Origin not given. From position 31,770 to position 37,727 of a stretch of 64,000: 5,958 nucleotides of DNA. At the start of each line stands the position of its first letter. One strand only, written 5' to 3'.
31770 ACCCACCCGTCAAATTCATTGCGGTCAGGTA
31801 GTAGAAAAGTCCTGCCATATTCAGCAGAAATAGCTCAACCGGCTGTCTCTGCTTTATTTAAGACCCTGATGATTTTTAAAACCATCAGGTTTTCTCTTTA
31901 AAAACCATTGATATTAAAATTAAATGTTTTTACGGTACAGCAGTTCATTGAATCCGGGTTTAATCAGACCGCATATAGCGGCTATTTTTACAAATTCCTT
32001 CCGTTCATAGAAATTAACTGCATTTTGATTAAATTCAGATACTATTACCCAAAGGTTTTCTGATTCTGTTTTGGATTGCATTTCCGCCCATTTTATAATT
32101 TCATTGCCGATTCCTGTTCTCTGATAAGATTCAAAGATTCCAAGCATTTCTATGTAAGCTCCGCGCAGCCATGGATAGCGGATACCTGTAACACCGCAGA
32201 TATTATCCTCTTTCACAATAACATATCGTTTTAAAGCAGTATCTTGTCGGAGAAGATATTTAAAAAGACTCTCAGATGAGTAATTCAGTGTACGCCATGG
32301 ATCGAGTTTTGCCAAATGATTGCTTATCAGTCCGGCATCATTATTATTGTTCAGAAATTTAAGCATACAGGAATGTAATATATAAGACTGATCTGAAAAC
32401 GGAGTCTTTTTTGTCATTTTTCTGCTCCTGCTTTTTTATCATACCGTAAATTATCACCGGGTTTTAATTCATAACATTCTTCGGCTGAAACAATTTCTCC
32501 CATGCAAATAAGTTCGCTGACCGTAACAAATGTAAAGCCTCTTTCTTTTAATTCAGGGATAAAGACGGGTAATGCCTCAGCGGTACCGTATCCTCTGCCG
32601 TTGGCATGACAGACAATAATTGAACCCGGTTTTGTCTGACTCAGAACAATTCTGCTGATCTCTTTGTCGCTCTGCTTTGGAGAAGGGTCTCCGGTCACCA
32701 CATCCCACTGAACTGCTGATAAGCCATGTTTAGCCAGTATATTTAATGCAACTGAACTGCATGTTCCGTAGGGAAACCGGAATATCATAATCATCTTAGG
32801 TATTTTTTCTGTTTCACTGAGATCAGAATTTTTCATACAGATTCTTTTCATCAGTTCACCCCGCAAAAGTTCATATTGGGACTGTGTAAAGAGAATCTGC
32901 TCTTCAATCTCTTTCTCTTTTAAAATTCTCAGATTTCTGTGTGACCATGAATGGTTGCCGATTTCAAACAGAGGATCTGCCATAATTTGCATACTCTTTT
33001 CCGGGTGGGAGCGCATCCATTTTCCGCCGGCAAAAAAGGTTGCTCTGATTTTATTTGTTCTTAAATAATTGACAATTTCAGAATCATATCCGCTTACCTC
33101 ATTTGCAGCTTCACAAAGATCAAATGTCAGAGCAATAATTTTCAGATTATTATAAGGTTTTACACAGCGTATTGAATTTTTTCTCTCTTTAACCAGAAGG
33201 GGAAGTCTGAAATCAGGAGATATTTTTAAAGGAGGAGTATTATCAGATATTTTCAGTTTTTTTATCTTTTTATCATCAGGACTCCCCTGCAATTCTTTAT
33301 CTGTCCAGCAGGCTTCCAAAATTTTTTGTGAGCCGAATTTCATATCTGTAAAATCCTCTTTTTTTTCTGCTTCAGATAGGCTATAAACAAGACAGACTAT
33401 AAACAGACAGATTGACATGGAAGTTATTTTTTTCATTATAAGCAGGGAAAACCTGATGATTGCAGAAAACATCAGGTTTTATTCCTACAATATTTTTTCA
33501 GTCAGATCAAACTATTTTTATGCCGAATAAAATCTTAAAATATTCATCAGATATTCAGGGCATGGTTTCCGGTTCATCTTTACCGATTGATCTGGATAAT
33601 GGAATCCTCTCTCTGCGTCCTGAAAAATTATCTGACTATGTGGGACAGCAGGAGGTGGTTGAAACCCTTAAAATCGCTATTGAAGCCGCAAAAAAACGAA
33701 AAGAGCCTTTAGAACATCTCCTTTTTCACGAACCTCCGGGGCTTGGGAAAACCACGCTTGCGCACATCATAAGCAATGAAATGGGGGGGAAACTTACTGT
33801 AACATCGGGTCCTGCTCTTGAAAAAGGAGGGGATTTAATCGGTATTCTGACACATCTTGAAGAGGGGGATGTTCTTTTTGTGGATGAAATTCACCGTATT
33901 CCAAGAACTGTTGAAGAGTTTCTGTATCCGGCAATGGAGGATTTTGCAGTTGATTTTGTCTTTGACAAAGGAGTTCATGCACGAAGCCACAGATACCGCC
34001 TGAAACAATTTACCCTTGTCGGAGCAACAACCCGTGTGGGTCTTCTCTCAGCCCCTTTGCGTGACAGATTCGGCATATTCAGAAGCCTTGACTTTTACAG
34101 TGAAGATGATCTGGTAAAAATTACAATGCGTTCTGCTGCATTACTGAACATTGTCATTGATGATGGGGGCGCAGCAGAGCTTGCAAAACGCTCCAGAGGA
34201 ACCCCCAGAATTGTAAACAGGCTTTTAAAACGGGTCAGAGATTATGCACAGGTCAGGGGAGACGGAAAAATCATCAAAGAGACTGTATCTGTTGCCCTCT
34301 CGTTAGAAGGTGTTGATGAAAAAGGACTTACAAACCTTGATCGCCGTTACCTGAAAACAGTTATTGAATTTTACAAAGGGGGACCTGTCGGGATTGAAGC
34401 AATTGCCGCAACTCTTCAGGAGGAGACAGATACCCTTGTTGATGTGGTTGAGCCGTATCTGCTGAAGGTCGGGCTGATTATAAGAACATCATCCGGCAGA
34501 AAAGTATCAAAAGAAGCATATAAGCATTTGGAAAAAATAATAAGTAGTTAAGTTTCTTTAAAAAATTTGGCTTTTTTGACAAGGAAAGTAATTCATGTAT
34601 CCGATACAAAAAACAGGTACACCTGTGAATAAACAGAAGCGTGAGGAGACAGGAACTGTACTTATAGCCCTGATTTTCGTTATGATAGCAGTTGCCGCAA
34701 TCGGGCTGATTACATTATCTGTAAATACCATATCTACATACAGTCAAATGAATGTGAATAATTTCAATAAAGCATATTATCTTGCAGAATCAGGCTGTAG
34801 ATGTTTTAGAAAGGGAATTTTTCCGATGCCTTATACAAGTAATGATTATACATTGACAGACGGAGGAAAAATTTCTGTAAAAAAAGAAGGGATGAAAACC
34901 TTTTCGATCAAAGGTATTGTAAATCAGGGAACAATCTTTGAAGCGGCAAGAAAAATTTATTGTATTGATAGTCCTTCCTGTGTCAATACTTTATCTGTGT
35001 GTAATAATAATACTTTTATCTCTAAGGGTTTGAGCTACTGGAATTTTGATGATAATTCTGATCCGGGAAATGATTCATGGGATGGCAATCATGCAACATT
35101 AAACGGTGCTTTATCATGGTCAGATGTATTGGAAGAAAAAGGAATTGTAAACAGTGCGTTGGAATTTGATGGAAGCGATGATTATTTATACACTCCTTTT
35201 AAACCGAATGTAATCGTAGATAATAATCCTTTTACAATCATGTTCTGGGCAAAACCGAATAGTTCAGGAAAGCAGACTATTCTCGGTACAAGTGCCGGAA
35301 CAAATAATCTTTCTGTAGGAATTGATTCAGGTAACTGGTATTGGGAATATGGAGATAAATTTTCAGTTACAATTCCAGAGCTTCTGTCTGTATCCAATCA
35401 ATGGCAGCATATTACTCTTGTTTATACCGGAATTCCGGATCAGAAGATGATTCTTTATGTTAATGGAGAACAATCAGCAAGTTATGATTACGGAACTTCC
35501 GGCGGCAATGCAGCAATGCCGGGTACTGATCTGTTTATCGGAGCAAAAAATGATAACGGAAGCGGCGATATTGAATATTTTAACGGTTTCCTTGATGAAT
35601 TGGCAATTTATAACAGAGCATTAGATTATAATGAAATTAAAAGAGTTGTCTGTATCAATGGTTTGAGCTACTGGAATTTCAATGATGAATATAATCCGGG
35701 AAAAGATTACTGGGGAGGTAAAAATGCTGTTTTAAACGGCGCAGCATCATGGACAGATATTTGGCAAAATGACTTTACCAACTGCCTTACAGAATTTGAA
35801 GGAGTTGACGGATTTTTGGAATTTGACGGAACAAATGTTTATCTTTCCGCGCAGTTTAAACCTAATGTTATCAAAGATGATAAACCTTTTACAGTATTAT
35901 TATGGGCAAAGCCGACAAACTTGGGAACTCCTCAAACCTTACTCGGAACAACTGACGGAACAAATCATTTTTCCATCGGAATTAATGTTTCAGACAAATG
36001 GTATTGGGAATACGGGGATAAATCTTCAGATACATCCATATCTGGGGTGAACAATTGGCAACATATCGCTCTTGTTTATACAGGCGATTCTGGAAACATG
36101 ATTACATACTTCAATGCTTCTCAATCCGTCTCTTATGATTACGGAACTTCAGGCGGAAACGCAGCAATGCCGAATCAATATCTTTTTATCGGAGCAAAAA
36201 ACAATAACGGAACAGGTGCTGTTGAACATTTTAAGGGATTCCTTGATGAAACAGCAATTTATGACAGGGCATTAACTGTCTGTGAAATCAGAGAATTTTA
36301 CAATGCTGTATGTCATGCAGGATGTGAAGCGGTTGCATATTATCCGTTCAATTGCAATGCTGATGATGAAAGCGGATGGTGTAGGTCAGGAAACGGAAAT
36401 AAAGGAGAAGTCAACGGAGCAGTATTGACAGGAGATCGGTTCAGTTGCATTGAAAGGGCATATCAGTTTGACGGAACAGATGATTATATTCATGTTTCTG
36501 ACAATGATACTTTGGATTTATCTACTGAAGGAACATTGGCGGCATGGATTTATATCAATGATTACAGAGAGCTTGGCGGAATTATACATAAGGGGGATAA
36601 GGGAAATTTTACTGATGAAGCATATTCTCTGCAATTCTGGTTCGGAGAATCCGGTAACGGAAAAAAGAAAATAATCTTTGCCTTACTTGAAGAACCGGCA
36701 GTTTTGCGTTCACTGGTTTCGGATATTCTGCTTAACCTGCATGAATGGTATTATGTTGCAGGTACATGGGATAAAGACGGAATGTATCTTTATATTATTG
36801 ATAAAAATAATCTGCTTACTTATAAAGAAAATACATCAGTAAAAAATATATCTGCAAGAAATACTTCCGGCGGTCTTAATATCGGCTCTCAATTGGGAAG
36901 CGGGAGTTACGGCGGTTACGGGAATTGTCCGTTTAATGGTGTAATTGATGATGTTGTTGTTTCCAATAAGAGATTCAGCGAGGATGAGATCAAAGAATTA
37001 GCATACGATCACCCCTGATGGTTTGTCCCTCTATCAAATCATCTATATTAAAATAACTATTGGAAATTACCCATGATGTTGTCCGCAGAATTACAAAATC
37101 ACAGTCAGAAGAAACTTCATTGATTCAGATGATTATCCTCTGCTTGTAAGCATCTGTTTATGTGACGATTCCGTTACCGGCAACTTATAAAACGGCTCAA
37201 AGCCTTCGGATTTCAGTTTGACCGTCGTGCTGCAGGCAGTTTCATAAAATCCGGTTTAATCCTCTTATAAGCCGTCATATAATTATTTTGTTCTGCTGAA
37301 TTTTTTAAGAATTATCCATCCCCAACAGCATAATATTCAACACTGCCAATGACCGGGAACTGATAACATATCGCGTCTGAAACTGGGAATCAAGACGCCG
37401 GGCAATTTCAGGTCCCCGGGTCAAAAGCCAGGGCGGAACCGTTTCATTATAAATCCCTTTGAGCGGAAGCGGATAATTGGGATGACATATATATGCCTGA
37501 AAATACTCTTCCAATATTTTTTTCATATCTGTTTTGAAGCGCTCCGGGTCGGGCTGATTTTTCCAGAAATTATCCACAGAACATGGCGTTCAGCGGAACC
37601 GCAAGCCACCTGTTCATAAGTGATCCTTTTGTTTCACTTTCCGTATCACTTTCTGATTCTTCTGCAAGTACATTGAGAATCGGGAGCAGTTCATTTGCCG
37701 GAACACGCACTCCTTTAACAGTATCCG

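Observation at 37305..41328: Orphan 1,225-aa helicase-like gene with a large unassignable N-terminal region, its own promoter and an overlapping 90-aa ORF: candidate undescribed nucleic-acid surveillance/defence module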

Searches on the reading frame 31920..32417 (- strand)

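Call 91: search_protein_families(library=pfam, proteins=[window:31920-32417:-], max_evalue=0.00001)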
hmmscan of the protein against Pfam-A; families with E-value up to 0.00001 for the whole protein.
window:31920-32417:- (165 aa): 3 families
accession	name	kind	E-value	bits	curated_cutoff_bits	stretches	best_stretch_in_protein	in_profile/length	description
PF00583.31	Acetyltransf_1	-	1.3e-11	45.2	20.7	1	49-139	17-113/116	Acetyltransferase (GNAT) family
PF13508.13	Acetyltransf_7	-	8.1e-09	36.2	27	1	65-143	6-83/84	Acetyltransferase (GNAT) domain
PF13673.13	Acetyltransf_10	-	5e-08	33.4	23.6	1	59-145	28-110/128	Acetyltransferase (GNAT) domain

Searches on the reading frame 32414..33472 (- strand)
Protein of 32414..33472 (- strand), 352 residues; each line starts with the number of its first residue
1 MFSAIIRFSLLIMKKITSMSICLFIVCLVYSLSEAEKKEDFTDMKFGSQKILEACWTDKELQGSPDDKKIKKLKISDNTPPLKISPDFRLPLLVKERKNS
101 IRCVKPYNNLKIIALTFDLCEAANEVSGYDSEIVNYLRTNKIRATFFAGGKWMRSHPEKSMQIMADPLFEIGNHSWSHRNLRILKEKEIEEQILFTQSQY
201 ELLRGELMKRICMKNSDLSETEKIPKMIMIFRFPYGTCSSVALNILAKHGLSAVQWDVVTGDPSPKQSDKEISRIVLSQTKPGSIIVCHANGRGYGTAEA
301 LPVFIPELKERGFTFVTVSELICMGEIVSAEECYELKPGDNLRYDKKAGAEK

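Call 91: search_protein_families(library=pfam, proteins=[window:32414-33472:-], max_evalue=0.00001)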
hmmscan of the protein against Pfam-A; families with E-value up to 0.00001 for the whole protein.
window:32414-33472:- (352 aa): 1 family
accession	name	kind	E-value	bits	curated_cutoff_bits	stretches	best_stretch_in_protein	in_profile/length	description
PF01522.26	Polysacc_deac_1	-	2.2e-21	76.6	23.1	1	111-253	7-123/124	Polysaccharide deacetylase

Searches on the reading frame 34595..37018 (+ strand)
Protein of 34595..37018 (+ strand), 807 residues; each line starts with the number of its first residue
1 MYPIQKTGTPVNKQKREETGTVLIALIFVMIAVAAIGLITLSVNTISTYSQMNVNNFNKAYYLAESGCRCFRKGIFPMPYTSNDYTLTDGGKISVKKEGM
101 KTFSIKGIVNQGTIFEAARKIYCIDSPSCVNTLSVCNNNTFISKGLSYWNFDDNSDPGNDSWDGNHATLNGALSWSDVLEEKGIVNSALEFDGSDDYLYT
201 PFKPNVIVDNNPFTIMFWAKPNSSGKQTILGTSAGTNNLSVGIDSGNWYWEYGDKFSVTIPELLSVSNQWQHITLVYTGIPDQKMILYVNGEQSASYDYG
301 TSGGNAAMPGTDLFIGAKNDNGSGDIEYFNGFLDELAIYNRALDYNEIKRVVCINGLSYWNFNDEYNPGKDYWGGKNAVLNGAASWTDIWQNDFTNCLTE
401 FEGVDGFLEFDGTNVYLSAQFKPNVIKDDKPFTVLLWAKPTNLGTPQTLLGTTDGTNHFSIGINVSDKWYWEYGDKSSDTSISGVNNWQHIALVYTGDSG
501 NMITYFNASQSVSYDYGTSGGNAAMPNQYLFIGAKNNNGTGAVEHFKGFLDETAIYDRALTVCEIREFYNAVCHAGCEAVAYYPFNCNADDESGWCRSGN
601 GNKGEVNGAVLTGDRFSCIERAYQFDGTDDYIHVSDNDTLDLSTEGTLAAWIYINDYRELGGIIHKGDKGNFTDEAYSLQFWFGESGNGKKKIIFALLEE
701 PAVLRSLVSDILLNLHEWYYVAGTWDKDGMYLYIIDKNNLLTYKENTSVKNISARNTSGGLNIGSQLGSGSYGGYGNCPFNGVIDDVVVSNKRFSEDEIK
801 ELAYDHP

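Call 91: search_protein_families(library=pfam, proteins=[window:34595-37018:+], max_evalue=0.00001)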
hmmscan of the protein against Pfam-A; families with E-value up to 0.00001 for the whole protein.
window:34595-37018:+ (807 aa): 1 family
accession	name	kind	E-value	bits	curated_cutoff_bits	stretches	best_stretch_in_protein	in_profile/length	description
PF13385.13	Laminin_G_3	-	5.4e-61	205.6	27.6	3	192-349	1-151/151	Concanavalin A-like lectin/glucanases superfamily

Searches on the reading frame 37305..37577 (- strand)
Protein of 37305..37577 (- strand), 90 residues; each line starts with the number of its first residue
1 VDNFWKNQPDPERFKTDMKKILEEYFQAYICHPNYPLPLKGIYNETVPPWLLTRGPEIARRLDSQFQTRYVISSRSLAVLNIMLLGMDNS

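Call 3: search_protein_families(library=pfam, proteins=[window:37305-37577:-], max_evalue=1)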
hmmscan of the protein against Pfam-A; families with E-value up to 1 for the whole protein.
window:37305-37577:- (90 aa): 0 families
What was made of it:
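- On YprA / DUF1998 helicases (DISARM, Druantia, Dpd, ARMADA): No DUF1998 hit (call 3).
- On Cas3: No HD hit (call 3).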

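Call 4: search_protein_families(library=padloc, proteins=[window:37305-37577:-], max_evalue=1)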
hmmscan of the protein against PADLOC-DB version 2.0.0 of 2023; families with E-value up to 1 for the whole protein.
window:37305-37577:- (90 aa): 0 families

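Call 5: search_protein_families(library=ncbifam, proteins=[window:37305-37577:-], max_evalue=1)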
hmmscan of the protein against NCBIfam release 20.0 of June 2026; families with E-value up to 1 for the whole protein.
window:37305-37577:- (90 aa): 0 families
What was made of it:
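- Checked: The N- and C-terminal regions hit no Pfam, NCBIfam or PADLOC model (calls 3-5).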
